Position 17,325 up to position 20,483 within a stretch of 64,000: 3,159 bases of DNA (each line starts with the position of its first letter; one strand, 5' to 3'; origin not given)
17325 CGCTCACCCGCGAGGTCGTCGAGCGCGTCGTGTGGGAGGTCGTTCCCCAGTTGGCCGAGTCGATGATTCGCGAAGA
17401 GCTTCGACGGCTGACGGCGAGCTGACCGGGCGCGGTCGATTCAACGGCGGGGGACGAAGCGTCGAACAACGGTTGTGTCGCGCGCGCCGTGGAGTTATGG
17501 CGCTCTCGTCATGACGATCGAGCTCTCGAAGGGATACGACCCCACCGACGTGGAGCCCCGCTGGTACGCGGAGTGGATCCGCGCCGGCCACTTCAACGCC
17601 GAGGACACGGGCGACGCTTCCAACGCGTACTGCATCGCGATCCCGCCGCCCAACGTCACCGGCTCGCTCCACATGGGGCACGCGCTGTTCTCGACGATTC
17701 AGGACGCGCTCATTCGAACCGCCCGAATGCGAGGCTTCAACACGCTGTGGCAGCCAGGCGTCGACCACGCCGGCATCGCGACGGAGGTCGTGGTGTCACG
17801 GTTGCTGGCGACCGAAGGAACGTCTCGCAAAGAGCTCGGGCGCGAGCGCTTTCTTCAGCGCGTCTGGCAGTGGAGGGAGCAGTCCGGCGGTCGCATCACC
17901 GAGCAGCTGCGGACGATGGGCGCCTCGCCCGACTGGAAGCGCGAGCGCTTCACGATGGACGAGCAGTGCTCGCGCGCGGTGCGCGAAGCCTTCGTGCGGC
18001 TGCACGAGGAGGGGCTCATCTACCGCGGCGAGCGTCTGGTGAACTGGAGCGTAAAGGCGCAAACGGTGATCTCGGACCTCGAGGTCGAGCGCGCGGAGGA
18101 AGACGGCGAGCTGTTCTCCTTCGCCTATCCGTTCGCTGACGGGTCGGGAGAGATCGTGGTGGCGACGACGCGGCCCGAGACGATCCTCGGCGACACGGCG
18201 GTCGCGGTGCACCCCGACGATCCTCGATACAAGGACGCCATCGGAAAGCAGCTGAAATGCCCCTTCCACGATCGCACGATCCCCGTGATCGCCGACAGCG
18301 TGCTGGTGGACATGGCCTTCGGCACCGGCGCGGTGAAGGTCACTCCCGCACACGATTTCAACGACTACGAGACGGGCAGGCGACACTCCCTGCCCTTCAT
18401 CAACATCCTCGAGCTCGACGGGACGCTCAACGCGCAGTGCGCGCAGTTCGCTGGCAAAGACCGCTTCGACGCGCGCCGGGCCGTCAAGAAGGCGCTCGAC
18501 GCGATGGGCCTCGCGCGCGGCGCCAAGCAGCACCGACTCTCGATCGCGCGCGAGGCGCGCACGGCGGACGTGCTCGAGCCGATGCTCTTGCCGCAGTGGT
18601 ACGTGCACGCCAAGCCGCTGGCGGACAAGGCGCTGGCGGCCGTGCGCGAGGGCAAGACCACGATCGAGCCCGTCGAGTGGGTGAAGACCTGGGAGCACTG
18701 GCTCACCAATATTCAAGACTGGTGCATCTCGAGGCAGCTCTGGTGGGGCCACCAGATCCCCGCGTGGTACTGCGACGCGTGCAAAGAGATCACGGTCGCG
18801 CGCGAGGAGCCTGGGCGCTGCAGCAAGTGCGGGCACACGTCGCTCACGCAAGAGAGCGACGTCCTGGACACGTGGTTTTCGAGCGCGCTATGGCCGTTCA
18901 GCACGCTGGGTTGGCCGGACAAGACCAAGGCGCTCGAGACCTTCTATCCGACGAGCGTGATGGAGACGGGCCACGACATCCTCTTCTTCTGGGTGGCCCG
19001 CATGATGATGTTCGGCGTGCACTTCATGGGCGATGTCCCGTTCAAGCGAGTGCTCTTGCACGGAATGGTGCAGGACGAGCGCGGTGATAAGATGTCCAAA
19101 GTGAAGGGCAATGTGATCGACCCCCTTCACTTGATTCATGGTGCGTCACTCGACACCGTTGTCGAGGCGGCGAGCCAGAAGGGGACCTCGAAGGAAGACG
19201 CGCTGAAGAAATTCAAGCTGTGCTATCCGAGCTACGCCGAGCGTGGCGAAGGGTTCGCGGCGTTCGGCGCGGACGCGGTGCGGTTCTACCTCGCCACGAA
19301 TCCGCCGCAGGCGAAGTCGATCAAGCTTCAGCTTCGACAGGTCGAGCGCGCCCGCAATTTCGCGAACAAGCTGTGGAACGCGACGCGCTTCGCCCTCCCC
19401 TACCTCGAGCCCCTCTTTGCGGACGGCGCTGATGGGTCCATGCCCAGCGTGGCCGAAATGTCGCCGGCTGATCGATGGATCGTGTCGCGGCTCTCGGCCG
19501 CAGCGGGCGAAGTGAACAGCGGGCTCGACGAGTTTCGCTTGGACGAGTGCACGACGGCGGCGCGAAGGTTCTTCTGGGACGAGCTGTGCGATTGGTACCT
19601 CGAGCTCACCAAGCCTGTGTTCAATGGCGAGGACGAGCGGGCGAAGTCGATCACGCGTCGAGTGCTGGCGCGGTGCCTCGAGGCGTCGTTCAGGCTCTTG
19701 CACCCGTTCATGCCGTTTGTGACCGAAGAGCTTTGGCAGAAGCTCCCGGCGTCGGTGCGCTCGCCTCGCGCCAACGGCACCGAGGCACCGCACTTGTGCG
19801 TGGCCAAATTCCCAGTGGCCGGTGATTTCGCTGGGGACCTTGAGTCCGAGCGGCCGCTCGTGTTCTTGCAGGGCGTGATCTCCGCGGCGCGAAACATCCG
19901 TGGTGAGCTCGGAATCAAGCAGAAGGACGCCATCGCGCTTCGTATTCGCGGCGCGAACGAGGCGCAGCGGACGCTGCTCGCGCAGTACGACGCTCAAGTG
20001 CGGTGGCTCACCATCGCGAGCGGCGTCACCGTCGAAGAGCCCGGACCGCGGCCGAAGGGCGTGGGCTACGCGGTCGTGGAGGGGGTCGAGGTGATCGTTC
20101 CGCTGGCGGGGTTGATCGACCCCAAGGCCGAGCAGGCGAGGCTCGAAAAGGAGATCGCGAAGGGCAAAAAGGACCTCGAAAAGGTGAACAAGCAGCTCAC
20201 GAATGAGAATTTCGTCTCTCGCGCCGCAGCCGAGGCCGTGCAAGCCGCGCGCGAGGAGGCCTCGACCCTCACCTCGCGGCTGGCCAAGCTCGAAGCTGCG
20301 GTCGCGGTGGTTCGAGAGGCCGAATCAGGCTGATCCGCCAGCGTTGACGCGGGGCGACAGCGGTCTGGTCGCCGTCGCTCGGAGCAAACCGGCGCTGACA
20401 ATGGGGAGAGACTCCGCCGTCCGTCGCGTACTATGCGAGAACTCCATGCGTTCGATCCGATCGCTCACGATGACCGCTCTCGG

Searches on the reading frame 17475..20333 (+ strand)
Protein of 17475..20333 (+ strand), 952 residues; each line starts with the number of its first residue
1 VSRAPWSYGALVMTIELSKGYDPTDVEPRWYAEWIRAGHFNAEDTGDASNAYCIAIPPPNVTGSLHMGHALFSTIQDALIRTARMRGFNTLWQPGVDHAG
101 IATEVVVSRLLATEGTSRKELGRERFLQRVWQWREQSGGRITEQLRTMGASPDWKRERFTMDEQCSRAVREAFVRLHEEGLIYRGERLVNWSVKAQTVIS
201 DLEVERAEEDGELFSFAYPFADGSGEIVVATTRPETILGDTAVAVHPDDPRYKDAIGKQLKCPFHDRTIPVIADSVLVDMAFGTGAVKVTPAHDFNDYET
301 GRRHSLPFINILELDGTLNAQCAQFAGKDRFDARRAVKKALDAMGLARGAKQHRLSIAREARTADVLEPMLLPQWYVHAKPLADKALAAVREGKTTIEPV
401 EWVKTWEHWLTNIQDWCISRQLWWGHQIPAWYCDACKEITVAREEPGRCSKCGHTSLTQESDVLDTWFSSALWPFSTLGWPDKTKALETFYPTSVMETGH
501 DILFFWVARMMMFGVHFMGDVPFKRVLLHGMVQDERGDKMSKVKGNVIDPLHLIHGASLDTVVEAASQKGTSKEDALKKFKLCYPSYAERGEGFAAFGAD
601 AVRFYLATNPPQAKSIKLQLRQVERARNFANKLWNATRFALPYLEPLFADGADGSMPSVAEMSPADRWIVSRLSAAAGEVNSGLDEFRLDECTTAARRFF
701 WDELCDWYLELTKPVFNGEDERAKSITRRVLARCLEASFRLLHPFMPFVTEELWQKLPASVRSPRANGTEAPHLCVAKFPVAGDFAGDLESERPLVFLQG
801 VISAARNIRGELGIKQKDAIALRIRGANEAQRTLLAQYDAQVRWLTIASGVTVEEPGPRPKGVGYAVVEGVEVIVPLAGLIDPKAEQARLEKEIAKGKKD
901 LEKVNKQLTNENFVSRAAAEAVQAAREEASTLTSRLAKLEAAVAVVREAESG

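Call 57: search_protein_families(library=pfam, proteins=[window:17475-20333:+], max_evalue=0.00001)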
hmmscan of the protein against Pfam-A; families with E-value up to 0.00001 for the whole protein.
window:17475-20333:+ (952 aa): 5 families
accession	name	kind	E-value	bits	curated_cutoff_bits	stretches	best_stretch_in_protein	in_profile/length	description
PF00133.28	tRNA-synt_1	-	8.4e-137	456.7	22.7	1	30-618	2-413/414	tRNA synthetases class I (I, L, M and V)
PF08264.19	Anticodon_1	-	9.8e-35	120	25.1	1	666-819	1-143/148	Anticodon-binding domain of tRNA ligase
PF09334.17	tRNA-synt_1g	-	1.8e-13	50.5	20.1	0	54-205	3-136/391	tRNA synthetases class I (M)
PF10458.14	Val_tRNA-synt_C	-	1.7e-10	41.4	25.9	1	885-942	4-61/66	Valyl tRNA synthetase tRNA binding arm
PF13603.12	tRNA-synt_1_2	-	6.7e-08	32.7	25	0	257-316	86-144/185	Leucyl-tRNA synthetase, editing domain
